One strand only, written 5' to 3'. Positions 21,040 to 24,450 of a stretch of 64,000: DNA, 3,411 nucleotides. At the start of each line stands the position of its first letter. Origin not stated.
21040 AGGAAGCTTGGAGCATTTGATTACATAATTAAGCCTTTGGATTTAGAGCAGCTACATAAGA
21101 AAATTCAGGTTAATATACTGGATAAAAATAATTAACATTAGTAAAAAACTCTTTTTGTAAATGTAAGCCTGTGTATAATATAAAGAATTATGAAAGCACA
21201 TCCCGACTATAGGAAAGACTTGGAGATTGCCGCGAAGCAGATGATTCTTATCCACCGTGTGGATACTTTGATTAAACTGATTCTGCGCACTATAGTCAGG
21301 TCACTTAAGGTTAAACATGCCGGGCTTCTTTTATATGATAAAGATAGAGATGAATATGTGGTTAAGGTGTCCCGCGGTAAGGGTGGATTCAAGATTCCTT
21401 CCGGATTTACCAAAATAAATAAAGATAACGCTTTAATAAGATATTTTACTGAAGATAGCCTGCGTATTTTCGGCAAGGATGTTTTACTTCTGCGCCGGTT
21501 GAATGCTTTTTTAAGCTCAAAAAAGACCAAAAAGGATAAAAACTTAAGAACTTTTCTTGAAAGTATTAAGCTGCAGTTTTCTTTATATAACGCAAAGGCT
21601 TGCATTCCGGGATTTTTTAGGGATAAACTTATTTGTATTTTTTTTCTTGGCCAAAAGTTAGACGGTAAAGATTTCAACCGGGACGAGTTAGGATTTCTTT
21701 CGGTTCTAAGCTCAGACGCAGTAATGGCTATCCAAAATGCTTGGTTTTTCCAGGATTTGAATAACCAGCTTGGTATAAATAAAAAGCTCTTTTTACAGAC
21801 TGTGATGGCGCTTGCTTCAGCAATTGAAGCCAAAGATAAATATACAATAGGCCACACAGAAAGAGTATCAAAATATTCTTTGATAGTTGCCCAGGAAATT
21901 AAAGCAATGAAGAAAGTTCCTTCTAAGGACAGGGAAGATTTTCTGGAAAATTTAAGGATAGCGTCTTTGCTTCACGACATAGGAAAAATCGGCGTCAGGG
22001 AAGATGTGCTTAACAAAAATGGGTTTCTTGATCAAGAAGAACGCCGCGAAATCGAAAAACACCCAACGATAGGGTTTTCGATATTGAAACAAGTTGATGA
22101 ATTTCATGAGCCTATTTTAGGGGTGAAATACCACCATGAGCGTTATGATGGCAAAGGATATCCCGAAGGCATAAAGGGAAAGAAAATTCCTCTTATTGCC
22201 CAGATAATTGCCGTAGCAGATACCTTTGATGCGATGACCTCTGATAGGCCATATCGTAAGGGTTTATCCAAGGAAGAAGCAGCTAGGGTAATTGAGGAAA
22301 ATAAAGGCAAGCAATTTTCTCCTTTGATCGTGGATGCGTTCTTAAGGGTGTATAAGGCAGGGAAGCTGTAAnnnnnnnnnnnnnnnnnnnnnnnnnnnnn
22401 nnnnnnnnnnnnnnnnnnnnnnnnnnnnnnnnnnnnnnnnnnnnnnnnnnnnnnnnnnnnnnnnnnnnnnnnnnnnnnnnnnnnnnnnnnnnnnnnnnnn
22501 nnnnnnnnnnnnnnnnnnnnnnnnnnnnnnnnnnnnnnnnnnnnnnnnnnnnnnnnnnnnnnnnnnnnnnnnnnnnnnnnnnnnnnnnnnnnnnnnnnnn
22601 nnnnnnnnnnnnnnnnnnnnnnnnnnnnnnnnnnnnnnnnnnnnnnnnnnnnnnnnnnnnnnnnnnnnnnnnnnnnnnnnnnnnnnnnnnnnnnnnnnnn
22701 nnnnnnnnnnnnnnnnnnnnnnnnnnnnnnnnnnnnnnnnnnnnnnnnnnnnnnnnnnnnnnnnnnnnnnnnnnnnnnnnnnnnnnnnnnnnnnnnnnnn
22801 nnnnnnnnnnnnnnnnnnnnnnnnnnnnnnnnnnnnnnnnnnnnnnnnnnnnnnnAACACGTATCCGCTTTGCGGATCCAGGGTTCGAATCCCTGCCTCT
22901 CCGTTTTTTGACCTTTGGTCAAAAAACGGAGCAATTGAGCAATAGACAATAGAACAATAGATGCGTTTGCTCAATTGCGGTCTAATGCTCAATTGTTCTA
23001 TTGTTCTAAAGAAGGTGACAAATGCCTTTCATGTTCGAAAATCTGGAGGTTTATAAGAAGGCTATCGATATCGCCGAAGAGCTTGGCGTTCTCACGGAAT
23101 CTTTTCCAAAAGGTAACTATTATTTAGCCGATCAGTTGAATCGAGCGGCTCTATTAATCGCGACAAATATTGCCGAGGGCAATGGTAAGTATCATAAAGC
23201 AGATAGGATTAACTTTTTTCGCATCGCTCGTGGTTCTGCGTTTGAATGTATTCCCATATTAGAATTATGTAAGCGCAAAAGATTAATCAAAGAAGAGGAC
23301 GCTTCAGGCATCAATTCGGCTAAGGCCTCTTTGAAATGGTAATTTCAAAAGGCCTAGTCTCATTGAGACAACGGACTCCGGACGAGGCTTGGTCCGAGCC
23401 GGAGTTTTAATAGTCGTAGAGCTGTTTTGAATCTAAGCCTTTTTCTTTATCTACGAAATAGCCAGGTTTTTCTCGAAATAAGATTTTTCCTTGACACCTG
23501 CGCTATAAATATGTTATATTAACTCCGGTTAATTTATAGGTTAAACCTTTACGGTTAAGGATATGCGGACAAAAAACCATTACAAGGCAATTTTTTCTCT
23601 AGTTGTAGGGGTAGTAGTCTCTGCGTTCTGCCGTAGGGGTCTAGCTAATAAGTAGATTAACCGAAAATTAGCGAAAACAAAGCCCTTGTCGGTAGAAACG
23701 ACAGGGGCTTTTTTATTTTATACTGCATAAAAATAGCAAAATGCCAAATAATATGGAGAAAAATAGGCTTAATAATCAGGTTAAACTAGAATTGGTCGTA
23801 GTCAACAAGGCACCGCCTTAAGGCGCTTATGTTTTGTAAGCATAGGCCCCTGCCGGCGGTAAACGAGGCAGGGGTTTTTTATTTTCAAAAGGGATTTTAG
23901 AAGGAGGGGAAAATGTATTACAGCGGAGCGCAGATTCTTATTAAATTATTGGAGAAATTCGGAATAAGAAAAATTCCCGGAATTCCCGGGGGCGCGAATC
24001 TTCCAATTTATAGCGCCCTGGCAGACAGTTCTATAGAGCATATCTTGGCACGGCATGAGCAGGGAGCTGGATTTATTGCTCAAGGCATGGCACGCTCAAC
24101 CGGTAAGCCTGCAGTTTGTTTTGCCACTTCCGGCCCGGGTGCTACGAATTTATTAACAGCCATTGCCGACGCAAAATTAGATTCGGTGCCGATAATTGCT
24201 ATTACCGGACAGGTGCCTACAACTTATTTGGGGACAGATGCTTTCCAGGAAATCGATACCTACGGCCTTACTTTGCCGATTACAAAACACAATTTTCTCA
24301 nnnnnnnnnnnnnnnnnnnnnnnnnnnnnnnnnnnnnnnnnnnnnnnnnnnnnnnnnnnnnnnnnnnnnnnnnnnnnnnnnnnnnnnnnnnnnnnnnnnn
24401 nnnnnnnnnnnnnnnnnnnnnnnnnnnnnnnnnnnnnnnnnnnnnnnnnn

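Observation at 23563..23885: Two tandem Val/Leu-rich leader peptides with terminators upstream of ilvBN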

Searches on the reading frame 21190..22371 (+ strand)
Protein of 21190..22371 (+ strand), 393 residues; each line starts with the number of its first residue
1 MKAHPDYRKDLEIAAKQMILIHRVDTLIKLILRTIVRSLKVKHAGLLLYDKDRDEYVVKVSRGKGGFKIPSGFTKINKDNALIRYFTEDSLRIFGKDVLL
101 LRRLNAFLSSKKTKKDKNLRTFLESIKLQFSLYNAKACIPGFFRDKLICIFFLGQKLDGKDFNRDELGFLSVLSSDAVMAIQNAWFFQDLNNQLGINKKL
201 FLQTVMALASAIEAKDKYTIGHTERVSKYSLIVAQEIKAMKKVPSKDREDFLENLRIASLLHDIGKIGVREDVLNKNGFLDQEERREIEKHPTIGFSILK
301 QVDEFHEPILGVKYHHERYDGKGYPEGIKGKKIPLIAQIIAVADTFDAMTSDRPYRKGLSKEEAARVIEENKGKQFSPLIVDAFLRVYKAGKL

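Call 7: search_protein_families(library=ncbifam, proteins=[window:21190-22371:+])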
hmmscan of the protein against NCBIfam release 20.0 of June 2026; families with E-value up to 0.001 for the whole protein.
window:21190-22371:+ (393 aa): 2 families
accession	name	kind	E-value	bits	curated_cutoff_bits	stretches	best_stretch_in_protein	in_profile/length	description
NF053512.1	nitric_RR_NosR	exception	2.6e-36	125.5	400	1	190-389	163-355/422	response regulator c-di-GMP phosphodiesterase, NosR family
TIGR00277.1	HDIG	domain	3.9e-05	23.4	27.6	1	226-317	5-83/84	HDIG domain-containing metalloprotein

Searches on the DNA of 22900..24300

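Call 3: search_rna_families(source=window, start=22900, end=24300, threshold=evalue, max_evalue=10, show_alignments=5)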
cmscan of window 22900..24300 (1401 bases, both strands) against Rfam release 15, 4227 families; matches with E-value up to 10: 26.
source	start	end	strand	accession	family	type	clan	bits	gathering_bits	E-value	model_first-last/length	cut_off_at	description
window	23674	23784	-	RF00514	His_leader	Cis-reg; leader;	-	27.4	49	0.053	1-126/126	no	Histidine operon leader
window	23542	23717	+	RF00515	PyrR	Cis-reg;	-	25.6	54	0.59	1-115/115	no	PyrR binding site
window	22908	23021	+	RF04069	MIR6135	Gene; miRNA;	-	24.2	99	0.32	1-122/122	no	MIR6135 microRNA precursor family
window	23638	23719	+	RF02371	PyrG_leader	Cis-reg; leader;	-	24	65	1.9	1-78/78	no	PyrG leader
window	22908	23019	-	RF04069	MIR6135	Gene; miRNA;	-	23.6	99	0.46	1-122/122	no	MIR6135 microRNA precursor family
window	23813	23882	+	RF02837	anti-hemB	Gene; sRNA;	-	22.4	49.5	0.016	1-81/81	no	Burkholderia RNA 7 (anti-hemB)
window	23638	23719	+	RF04312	trpB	Cis-reg;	-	21.1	59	4.6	1-107/107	no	trpB ncRNA motif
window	23722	23881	+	RF01470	rli38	Gene; sRNA;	-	20.7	49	5.4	1-150/150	no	Listeria sRNA rli38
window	23666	23789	-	RF00121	MicC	Gene; sRNA;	-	20.4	90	3.9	1-123/123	no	MicC RNA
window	23569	23723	-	RF02747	FtrA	Gene; sRNA;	-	19.2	134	8.7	1-111/111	no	Francisella sRNA A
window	23325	23354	-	RF02974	Fibro-purF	Cis-reg;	-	18.4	60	0.25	1-75/75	no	Fibro-purF RNA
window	23671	23791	-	RF01771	rnk_leader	Cis-reg; leader;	-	17.8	50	6.5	1-109/109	no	Enterobacteria rnk leader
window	23579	23716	+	RF01859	Phe_leader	Cis-reg; leader;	-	17.7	55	6.8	1-125/125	no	Phenylalanine leader peptide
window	22933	22998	+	RF04344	Plastid-psbA-3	Cis-reg;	CL00153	17.6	48.4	5.5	1-57/57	no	Plastid-psbA-3 3UTR RNA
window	22920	23008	-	RF03671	MIR3522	Gene; miRNA;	-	17.5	100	3.7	1-89/89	no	MIR3522 microRNA precursor family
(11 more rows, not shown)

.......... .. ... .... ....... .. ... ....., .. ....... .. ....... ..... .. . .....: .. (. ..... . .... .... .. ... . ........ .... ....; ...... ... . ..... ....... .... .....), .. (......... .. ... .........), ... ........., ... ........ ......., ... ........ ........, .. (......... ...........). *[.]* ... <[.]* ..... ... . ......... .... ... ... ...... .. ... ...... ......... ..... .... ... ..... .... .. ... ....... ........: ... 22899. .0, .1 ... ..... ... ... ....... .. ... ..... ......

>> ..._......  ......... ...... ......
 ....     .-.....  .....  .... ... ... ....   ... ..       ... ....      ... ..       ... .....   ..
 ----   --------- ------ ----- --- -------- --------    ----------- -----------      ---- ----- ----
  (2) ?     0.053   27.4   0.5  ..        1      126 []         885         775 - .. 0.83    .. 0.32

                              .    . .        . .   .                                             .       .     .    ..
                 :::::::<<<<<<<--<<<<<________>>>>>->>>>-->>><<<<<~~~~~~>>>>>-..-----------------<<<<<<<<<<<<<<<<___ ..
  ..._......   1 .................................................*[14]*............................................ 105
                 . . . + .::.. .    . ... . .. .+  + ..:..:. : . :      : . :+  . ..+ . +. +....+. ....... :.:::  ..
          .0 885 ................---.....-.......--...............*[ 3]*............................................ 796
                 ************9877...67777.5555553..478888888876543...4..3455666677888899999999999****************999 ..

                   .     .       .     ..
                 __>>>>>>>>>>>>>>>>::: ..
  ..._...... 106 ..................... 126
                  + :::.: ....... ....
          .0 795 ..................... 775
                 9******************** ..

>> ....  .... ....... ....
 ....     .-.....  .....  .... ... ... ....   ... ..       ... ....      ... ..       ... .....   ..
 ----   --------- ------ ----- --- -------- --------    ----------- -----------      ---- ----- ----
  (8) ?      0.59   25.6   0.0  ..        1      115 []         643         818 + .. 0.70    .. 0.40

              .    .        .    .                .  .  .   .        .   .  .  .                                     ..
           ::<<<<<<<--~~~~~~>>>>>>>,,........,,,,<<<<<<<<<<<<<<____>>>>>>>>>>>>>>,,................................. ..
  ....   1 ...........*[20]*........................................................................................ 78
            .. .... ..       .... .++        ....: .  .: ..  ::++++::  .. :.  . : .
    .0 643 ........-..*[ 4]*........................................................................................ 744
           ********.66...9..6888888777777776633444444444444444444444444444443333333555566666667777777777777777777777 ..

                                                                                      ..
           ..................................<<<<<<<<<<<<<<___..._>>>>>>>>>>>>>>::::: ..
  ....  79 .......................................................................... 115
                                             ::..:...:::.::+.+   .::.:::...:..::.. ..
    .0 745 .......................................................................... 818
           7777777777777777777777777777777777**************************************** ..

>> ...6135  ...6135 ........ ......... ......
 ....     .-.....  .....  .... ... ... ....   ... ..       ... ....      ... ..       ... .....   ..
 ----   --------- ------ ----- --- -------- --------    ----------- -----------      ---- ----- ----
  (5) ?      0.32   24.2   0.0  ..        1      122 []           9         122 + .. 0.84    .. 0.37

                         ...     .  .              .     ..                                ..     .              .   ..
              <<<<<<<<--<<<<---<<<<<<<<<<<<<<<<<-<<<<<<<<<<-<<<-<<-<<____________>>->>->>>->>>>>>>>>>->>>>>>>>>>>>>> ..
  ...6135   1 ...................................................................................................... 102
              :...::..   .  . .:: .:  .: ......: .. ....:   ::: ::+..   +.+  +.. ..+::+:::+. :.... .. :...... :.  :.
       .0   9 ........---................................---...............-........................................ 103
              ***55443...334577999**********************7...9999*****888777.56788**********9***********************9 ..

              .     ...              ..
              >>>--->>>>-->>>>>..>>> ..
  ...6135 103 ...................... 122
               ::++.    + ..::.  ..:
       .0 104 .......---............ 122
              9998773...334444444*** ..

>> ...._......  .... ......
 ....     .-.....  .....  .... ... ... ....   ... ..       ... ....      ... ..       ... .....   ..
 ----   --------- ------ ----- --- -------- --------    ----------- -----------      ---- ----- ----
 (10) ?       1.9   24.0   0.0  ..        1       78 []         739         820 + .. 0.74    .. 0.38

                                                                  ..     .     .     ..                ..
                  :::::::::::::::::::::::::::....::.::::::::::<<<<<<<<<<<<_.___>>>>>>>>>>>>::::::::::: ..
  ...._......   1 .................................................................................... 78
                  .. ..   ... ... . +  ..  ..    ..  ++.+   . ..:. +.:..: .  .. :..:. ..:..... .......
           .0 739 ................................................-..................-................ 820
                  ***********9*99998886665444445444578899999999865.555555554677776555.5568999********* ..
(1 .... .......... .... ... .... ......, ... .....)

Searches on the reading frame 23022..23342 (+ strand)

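Call 7: search_protein_families(library=ncbifam, proteins=[window:23022-23342:+])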
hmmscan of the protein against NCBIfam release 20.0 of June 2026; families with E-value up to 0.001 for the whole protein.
window:23022-23342:+ (106 aa): 3 families
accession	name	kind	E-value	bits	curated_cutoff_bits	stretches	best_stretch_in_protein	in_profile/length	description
TIGR02436.1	TIGR02436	subfamily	1.2e-21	76.9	24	1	10-98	1-91/109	four helix bundle protein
NF008911.0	PRK12275.1-2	subfamily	8e-17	61.8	137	1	5-104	4-104/118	hypothetical protein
NF008912.0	PRK12275.1-6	subfamily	3.7e-14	52.8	124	1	4-96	2-92/117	hypothetical protein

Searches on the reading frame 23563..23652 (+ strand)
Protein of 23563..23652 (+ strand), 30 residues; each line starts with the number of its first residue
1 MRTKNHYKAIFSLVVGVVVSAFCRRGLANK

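Call 63: search_protein_families(library=pfam, proteins=[window:23563-23652:+], max_evalue=10)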
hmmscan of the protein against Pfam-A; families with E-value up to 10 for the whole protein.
seq(30 aa): 0 families

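Call 64: search_protein_families(library=ncbifam, proteins=[window:23563-23652:+], max_evalue=10)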
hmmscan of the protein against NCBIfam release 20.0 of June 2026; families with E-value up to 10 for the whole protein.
seq(30 aa): 0 families
